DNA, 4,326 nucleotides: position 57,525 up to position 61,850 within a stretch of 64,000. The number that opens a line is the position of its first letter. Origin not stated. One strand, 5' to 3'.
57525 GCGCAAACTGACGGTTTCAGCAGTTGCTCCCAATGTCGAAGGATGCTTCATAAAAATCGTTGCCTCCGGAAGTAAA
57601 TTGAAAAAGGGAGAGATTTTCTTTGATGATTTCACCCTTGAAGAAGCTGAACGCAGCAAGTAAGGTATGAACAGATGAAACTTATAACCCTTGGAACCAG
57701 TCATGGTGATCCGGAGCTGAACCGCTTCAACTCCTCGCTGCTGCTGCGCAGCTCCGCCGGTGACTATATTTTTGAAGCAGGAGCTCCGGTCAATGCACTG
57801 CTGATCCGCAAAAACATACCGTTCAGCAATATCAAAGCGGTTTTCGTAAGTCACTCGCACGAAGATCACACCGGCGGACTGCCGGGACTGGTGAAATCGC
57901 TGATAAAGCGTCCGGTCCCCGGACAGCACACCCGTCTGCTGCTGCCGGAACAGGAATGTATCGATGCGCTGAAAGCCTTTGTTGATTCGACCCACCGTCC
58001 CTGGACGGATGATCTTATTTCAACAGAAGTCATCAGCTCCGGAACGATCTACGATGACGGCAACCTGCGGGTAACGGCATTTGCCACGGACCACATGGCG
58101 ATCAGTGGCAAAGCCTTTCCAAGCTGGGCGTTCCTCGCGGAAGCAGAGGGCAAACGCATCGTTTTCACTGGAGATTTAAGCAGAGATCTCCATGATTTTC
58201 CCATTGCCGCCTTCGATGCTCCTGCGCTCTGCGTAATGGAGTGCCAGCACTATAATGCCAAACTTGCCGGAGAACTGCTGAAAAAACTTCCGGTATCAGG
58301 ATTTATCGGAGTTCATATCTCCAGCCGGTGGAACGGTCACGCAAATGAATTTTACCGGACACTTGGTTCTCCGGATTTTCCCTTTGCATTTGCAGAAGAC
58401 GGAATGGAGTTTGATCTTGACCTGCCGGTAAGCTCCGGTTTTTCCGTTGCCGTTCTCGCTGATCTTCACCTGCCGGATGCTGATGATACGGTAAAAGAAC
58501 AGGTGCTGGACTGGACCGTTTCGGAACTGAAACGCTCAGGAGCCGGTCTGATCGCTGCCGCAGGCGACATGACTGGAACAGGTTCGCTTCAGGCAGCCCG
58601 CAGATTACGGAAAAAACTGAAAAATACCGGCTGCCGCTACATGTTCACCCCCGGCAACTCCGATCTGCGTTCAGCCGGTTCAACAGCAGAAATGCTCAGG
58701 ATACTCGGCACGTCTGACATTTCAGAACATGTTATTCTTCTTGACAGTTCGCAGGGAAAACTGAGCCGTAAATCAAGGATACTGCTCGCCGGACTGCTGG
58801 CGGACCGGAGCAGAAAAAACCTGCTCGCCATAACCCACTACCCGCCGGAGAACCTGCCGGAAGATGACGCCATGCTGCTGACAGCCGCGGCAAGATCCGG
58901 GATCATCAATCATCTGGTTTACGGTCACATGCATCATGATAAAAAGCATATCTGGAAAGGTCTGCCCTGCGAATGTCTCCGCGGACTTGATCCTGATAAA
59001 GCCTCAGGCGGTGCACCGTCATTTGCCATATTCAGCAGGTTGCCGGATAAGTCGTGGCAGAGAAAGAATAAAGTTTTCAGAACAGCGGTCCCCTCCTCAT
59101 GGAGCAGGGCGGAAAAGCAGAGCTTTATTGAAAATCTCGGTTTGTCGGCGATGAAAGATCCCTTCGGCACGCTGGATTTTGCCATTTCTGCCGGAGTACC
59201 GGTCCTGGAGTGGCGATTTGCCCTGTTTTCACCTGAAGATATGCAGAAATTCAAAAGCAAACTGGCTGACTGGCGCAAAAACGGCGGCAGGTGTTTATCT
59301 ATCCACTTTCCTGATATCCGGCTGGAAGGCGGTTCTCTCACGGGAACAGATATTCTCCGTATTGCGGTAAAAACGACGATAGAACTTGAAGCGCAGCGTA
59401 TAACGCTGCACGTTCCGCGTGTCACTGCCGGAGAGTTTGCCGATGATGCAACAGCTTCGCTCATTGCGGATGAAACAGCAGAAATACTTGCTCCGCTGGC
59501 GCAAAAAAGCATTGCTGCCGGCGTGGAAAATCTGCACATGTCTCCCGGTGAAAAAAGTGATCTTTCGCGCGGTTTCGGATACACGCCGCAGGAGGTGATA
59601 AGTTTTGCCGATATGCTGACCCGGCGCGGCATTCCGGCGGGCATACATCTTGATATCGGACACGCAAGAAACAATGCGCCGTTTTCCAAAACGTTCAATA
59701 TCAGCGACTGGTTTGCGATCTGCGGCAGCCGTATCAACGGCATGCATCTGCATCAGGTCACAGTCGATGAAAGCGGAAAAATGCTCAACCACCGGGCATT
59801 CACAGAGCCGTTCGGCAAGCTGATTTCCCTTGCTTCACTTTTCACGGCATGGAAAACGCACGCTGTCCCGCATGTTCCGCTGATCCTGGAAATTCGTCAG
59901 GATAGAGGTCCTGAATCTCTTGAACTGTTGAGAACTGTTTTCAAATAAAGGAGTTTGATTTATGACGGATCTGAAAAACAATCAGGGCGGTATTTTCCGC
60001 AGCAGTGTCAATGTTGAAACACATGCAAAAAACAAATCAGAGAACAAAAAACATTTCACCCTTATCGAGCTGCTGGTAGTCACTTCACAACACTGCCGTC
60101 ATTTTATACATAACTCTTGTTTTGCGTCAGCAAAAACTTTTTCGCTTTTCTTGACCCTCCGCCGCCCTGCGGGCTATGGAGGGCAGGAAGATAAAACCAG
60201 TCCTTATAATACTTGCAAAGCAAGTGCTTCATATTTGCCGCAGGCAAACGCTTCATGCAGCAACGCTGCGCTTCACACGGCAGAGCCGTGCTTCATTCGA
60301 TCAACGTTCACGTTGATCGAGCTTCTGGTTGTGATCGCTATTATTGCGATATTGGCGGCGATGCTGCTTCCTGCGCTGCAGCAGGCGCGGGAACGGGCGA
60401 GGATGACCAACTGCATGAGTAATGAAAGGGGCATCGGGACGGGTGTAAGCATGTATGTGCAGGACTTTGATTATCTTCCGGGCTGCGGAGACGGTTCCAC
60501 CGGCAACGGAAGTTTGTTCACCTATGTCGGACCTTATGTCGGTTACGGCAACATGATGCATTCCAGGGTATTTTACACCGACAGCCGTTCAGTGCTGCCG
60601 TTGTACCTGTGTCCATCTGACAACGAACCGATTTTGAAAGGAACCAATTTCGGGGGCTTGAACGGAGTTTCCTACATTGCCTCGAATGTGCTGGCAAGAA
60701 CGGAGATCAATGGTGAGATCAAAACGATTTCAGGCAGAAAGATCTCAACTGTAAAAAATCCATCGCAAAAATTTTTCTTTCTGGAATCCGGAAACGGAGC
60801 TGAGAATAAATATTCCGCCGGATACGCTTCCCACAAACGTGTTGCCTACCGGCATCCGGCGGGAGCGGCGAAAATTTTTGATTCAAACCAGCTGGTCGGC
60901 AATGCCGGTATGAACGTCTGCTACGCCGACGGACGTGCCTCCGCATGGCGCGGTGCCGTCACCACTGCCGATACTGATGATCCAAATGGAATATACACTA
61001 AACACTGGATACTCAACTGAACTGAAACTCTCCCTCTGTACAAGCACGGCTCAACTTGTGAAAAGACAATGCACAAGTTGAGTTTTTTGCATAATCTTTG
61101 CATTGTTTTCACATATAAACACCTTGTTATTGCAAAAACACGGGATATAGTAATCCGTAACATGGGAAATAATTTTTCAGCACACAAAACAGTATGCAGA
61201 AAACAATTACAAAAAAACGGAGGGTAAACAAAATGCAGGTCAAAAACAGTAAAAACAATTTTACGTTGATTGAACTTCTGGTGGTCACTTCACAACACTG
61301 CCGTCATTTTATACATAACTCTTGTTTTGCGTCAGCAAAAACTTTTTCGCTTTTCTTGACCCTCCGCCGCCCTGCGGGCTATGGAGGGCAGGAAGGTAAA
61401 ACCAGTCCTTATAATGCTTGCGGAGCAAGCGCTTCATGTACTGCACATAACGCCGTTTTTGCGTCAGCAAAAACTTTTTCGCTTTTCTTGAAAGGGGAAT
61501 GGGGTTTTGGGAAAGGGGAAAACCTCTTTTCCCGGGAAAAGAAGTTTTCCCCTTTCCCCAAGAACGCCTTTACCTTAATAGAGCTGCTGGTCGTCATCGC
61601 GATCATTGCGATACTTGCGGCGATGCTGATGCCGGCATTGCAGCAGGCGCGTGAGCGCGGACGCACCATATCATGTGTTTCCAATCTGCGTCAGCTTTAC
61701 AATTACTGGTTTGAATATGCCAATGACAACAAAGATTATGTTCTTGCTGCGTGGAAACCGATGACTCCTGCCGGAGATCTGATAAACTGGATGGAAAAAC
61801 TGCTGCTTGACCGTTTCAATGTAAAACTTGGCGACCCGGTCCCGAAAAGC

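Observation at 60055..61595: Two adjacent pseudopilin-like genes each interrupted, at exactly the same codon, by an in-frame insert bracketed by two copies of the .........-coding motif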

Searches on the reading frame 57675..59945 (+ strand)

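Call 36: search_protein_families(library=pfam, proteins=[window:57675-59945:+], max_evalue=0.01)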
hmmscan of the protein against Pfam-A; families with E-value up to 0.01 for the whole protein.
window:57675-59945:+ (757 aa): 4 families
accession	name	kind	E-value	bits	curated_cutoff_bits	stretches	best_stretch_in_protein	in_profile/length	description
PF12706.13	Lactamase_B_2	-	1.7e-09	38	27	1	50-215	28-200/200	Beta-lactamase superfamily domain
PF00753.33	Lactamase_B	-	7.7e-09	36.2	22.7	1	18-169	5-151/196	Metallo-beta-lactamase superfamily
PF00149.33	Metallophos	-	2.5e-05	25.2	21.5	1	257-421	2-190/191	Calcineurin-like phosphoesterase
PF13483.12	Lactamase_B_3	-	0.00016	22.1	24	1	47-180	31-123/160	Beta-lactamase superfamily domain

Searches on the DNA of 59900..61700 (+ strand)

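Call 66: search_rna_families(source=window, start=59900, end=61700, threshold=evalue, max_evalue=1)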
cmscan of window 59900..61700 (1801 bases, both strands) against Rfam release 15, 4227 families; matches with E-value up to 1: 14.
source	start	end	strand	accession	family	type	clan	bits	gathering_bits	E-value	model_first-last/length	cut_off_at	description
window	61498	61571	+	RF03366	mir-3122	Gene; miRNA;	-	32.5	92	0.0013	1-73/73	no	mir-3122 microRNA precursor family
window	61508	61559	-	RF03558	mir-629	Gene; miRNA;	-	32.4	72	0.0072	1-83/83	no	mir-629 microRNA precursor family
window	61505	61562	+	RF04156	MIR2670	Gene; miRNA;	-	28.2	117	0.0018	1-200/200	no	MIR2670 microRNA precursor family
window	61495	61574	+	RF03941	mir-3158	Gene; miRNA;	-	27.1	97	0.032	1-81/81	no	mir-3158 microRNA precursor family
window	61495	61574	-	RF03941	mir-3158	Gene; miRNA;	-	26.2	97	0.053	1-81/81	no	mir-3158 microRNA precursor family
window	60252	60318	-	RF01706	Gut-1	Gene; sRNA;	-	25.8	50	0.025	8-70/77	no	Gut-1 RNA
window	61481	61586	-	RF04164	MIR1507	Gene; miRNA;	-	24.3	73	0.012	1-107/107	no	MIR1507 microRNA precursor family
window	60003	60189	-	RF02142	HOXA11-AS1_6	Gene; lncRNA;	-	24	50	0.022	1-179/179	no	HOXA11 antisense RNA 1 conserved region 6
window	61505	61563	-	RF03831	mir-627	Gene; miRNA;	-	23.6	86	0.031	1-87/87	no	mir-627 microRNA precursor family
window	61493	61576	-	RF00988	mir-657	Gene; miRNA;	-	21.9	69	0.32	1-86/86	no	mir-657 microRNA precursor family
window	61507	61561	+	RF01835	HIV_FS2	Cis-reg; frameshift_element;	-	21.8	44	0.14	1-45/45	no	ribosomal frameshift site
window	61488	61582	+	RF04164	MIR1507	Gene; miRNA;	-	20.8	73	0.13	1-107/107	no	MIR1507 microRNA precursor family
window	61507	61561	-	RF01835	HIV_FS2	Cis-reg; frameshift_element;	-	19.6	44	0.62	1-45/45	no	ribosomal frameshift site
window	61510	61555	-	RF02616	SSRC8_2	Gene; sRNA;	-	18.6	72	0.016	1-281/281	no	Streptococcus sRNA 8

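Call 68: search_rna_families(source=window, start=60180, end=60350, threshold=evalue, max_evalue=1, show_alignments=2)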
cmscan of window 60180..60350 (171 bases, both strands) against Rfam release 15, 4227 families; matches with E-value up to 1: 1.
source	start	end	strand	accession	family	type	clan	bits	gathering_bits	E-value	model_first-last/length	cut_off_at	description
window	60252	60318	-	RF01706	Gut-1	Gene; sRNA;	-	25.8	50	0.0024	8-70/77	no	Gut-1 RNA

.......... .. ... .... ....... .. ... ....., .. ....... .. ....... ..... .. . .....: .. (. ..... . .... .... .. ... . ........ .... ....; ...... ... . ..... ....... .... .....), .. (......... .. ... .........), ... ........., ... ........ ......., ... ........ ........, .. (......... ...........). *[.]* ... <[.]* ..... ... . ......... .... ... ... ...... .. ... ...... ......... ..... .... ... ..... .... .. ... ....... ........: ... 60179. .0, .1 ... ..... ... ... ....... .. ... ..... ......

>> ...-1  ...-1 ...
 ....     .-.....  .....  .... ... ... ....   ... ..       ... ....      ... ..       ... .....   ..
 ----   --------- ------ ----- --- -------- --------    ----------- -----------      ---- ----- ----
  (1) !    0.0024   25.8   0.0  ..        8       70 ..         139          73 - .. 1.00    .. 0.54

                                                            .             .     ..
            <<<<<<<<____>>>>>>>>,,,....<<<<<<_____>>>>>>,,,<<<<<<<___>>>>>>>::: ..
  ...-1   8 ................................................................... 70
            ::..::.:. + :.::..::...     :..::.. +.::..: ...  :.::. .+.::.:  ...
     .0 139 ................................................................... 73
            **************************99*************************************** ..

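Call 70: search_rna_families(sources=[L001, L009, L013, L022, L023, L026, L027], threshold=evalue, max_evalue=0.1, show_alignments=3)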
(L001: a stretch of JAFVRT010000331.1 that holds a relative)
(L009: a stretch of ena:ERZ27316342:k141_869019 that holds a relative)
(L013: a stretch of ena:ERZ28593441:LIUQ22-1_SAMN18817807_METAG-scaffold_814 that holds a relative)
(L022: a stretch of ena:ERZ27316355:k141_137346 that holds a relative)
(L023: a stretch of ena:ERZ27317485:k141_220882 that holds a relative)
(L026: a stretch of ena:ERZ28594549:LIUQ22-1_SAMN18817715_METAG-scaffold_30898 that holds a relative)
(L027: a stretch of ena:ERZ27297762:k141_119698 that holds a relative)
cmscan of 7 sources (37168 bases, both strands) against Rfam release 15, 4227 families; matches with E-value up to 0.1: 1.
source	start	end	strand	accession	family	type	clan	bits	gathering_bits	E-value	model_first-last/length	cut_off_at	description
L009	15099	15159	-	RF03737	mir-8315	Gene; miRNA;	-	27.3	80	0.089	1-60/60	no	mir-8315 microRNA precursor family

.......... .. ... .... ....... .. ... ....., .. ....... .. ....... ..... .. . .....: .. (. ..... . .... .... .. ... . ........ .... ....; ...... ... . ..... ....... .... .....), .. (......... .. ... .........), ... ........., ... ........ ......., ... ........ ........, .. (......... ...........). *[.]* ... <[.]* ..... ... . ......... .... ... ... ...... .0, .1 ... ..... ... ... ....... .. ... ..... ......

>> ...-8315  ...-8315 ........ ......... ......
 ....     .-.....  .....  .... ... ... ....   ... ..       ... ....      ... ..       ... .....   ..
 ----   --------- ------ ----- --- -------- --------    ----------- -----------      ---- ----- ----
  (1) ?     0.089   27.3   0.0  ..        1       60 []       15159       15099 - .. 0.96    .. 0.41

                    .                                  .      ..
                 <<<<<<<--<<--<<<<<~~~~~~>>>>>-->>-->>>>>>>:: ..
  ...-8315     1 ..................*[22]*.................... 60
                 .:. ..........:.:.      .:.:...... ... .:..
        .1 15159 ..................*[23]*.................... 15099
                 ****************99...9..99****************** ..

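Call 71: search_rna_families(source=L023, start=1560, end=1960, threshold=evalue, max_evalue=5, show_alignments=2)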
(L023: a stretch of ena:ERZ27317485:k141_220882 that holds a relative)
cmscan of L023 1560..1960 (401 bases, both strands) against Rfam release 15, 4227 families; matches with E-value up to 5: 5.
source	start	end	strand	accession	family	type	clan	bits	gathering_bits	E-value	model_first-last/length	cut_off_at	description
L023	1626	1702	-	RF01706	Gut-1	Gene; sRNA;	-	22.8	50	0.033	1-77/77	no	Gut-1 RNA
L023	1849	1914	-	RF01706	Gut-1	Gene; sRNA;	-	21.4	50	0.075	8-67/77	no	Gut-1 RNA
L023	1868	1940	+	RF04155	mir-9236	Gene; miRNA;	-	18.7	98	1.7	1-83/83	no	mir-9236 microRNA precursor family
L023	1752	1800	+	RF00256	mir-196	Gene; miRNA;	-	15.6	55.4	1.2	11-67/77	no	mir-196 microRNA precursor family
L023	1739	1819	-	RF00053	mir-7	Gene; miRNA;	-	14.3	51.8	4.8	1-91/91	no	mir-7 microRNA precursor family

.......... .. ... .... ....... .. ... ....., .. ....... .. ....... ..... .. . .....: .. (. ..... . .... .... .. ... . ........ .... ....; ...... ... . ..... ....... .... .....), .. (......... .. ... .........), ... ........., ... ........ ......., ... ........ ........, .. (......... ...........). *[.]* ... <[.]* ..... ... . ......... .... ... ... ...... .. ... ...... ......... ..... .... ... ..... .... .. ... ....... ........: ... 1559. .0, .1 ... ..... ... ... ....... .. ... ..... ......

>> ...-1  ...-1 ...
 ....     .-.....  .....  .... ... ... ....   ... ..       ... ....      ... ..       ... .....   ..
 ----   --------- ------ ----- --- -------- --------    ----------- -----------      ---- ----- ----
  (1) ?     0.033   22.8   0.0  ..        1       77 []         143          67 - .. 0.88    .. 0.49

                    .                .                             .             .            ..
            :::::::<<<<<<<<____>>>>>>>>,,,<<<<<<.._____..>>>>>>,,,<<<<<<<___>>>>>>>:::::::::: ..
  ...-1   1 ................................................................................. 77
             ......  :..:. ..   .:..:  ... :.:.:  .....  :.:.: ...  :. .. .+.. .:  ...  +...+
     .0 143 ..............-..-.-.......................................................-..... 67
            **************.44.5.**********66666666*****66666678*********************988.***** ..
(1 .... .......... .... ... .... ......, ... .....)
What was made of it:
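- On Gut-1 RNA (RF01706): Scores are 25.8, 22.8 and 21.4 bits, on the minus strand (calls 68, 71).
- Closest known: Gut-1 RNA motif. Different: Scores are 21-26 bits against a gathering score of 50 (calls 68, 71).
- Tried and rejected: Permissive mode gave only miRNA-like hits on the M4 palindrome and sub-threshold Gut-1 hits (calls 66, 68, 70, 71).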

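Call 84: search_dna_similar(query=window:60040-60340:+, collection=plasmids, mode=distant, max_evalue=0.001, max_rows=10)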
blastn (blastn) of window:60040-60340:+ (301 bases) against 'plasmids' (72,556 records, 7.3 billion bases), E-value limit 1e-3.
No match.

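Call 85: search_dna_similar(query=window:60040-60340:+, collection=phages, mode=distant, max_evalue=0.001, max_rows=10)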
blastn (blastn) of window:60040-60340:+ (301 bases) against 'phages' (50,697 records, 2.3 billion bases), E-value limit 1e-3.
No match.

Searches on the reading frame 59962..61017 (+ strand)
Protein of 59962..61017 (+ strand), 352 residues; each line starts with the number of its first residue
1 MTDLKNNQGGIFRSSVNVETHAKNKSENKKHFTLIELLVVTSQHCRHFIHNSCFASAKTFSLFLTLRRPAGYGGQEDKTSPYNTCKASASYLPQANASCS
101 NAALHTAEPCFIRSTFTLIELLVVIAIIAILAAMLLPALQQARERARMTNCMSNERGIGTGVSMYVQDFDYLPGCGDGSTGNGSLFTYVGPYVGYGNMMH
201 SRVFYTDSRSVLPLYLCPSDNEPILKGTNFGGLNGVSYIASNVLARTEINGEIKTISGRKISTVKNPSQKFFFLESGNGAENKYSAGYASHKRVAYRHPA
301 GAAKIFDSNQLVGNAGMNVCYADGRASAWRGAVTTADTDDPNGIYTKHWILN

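Call 36: search_protein_families(library=pfam, proteins=[window:59962-61017:+], max_evalue=0.01)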
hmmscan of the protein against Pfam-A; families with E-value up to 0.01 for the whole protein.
window:59962-61017:+ (352 aa): 2 families
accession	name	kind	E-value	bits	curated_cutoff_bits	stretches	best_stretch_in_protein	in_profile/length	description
PF07596.16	SBP_bac_10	-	1.2e-06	29.2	23.3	1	140-227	1-103/268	Protein of unknown function (DUF1559)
PF07963.17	N_methyl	-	5e-05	23.1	21.2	1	116-136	7-27/27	Prokaryotic N-terminal methylation motif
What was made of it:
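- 59962..61020 (+): gene 1: pseudopilin-like N_methyl + DUF1559 protein, 352 aa including a 115-residue leader. Pfam N_methyl at residues 116-136 and SBP_bac_10 at 140-227 (call 36).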

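Call 37: search_protein_families(library=ncbifam, proteins=[window:59962-61017:+], max_evalue=0.01)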
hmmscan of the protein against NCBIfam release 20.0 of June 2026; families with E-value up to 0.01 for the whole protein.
window:59962-61017:+ (352 aa): 11 families
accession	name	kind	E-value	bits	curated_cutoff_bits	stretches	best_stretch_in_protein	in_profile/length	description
NF007862.0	PRK10574.1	equivalog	2.5e-10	40.7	138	1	115-181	6-72/145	prepilin peptidase-dependent pilin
NF040999.1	pilin_ComGC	equivalog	2.7e-08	33.9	75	1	114-165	2-53/84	competence type IV pilus major pilin ComGC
TIGR01710.1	typeII_sec_gspG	equivalog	4.1e-08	33.3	88.85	1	115-174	2-61/134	type II secretion system major pseudopilin GspG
TIGR01708.2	typeII_sec_gspH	equivalog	1.3e-06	28.6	80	1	116-147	4-35/169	type II secretion system minor pseudopilin GspH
NF041775.1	typeIV_PilA_Myxo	equivalog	4.8e-06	26.7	400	1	115-157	12-54/214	type IV pilin protein PilA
NF041013.1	T4P_ComGE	equivalog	1.3e-05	25.2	49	1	116-147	6-37/83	competence type IV pilus minor pilin ComGE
TIGR02532.1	IV_pilin_GFxxxE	domain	1.7e-05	24.4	16.3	1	116-136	4-24/24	prepilin-type N-terminal cleavage/methylation domain-containing protein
NF007800.0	PRK10506.1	equivalog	7.9e-05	22.5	158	1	114-152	9-47/163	prepilin peptidase-dependent protein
TIGR02596.1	TIGR02596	subfamily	8.1e-05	22.8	70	1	116-149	1-34/196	Verru_Chthon cassette protein D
NF040982.1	ComGD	equivalog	0.00076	19.9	70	0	115-144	3-32/139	competence type IV pilus minor pilin ComGD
TIGR01707.1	gspI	equivalog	0.0049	17.3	44.35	1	116-146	2-32/101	type II secretion system minor pseudopilin GspI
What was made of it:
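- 59962..61020 (+): TIGR02532 (call 37).
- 60055..60081 (+): upstream (relic) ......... copy of gene 1, not followed by the hydrophobic helix. Not detected by N_methyl models (calls 36, 37).
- On Type IV pilin-like / pseudopilin (class III signal, PF07963 N_methyl, TIGR02532): This applies only to the second motif (calls 36, 37).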

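Call 93: predict_structure(alignment_id=A6)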
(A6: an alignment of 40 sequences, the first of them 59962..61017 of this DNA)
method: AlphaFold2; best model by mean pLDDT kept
length: 352 residues; sequences in the alignment: 40
mean_pLDDT: 77.5   pTM: 0.65
mean pLDDT of the five models: 77.5, 75.8, 75.4, 74.5, 74.4
residues with pLDDT >= 90: 214; 70-90: 23; 50-70: 19; < 50: 96
segments of 3 or more residues with pLDDT < 50: 1-33, 44-92, 94-106
pLDDT, mean of each block of 10 residues (from residue 1): 40 38 41 51 49 39 34 34 36 43 51 74 93 93 93 97 97 92 93 96 95 96 96 97 92 91 96 95 95 95 95 96 97 96 95 88
secondary structure, 60 per line:
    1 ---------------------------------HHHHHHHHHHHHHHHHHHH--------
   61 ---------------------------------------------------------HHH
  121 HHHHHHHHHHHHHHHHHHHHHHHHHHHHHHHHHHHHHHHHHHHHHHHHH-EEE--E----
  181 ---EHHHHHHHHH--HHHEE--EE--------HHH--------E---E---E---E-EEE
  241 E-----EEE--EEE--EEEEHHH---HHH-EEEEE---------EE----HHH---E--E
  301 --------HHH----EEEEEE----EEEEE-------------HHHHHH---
elements in order: H34-52 H118-169 E171-173 H185-193 E238-241 E247-249 E252-254 E257-260 E271-275 E316-321 E326-330 H344-349
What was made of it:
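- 59962..61020 (+): AlphaFold model: residues 1-106 mostly pLDDT <50, helix 118-169 and a globular domain with pLDDT >90 (call 93).
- On Type IV pilin-like / pseudopilin: The model has helix 118-169 and a confident globular domain (call 93).
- N_methyl models and the confident helix map only to the second motif (calls 36, 37, 93).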

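Call 95: fold_search(model_id=the predicted structure, library=pdb)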
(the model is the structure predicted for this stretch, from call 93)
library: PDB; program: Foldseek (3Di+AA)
matches with E <= 10: 46; with E <= 0.001: 0
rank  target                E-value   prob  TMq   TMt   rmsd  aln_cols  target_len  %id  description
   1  8tj2_A                7.4e-01  0.33  0.14  0.22   7.0        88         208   24  CryoEM structure of Myxococcus xanthus type IV pilus (released 2023-08-09)
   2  9iuf_A                1.3e+00  0.57  0.15  0.24   2.5        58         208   22  Cryo-EM structure of the type IVb pilus from enterotoxigenic Escherichia coli (released 2025-05-28)
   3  8oin_Bb               4.5e+00  0.02  0.06  0.16   4.0        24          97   33  55S mammalian mitochondrial ribosome with mtRF1 and P-site tRNA (released 2023-06-14)
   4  8pv6_LA               4.7e+00  0.01  0.09  0.11  18.4       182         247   10  Chaetomium thermophilum pre-60S State 3 - post-5S rotation with Rix1 complex with Foot - composite structure (released 2023-11-15)
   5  8thz_A                5.0e+00  0.01  0.07  0.10  13.1        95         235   14  CryoEM structure of neutralizing antibodies CBH-7 and HC84.26 in complex with Hepatitis C virus envelope glycoprotein  (released 2024-07-24)
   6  9wwj_L                5.4e+00  0.01  0.08  0.12  12.2       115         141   14  Structure of flagellar hook subunit FlgE D-I domain in Pseudomonas aeruginosa (released 2025-12-24)
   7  3hf9_M                5.7e+00  0.02  0.06  0.10   8.1        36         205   11  Crystal Structure of Mycobacterium Tuberculosis Proteasome open-gate mutant modified by inhibitor GL1 (released 2009-09-15)
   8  3hf9_m                6.4e+00  0.02  0.06  0.10   7.9        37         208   11  Crystal Structure of Mycobacterium Tuberculosis Proteasome open-gate mutant modified by inhibitor GL1 (released 2009-09-15)
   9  8u6s_A                6.8e+00  0.01  0.08  0.05   5.9        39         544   18  Crystal Structure of HIV-1 Reverse Transcriptase in Complex with 8-(2-(3-morpholino-3-oxopropoxy)phenoxy)indolizine-2- (released 2023-11-08)
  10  5oql_m                6.8e+00  0.01  0.07  0.09  15.4       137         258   10  Cryo-EM structure of the 90S pre-ribosome from Chaetomium thermophilum (released 2017-10-11)
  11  3hf9_1                7.2e+00  0.02  0.06  0.10   7.9        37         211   11  Crystal Structure of Mycobacterium Tuberculosis Proteasome open-gate mutant modified by inhibitor GL1 (released 2009-09-15)
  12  3hf9_W                7.2e+00  0.01  0.07  0.11  12.5        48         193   12  Crystal Structure of Mycobacterium Tuberculosis Proteasome open-gate mutant modified by inhibitor GL1 (released 2009-09-15)
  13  4h4m_A                7.2e+00  0.01  0.08  0.05   5.9        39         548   18  Crystal Structure of HIV-1 Reverse Transcriptase in Complex with (E)-3-(3-chloro-5-(4-chloro-2-(2-(2,4-dioxo-3,4- dihy (released 2012-12-05)
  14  8u6p_A                7.2e+00  0.01  0.08  0.05   5.9        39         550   18  Crystal Structure of HIV-1 Reverse Transcriptase in Complex with 3-(2-((2-cyanoindolizin-8-yl)oxy)phenoxy)-N,N-dimethy (released 2023-11-08)
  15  3hf9_I                7.7e+00  0.02  0.06  0.10   8.1        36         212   11  Crystal Structure of Mycobacterium Tuberculosis Proteasome open-gate mutant modified by inhibitor GL1 (released 2009-09-15)
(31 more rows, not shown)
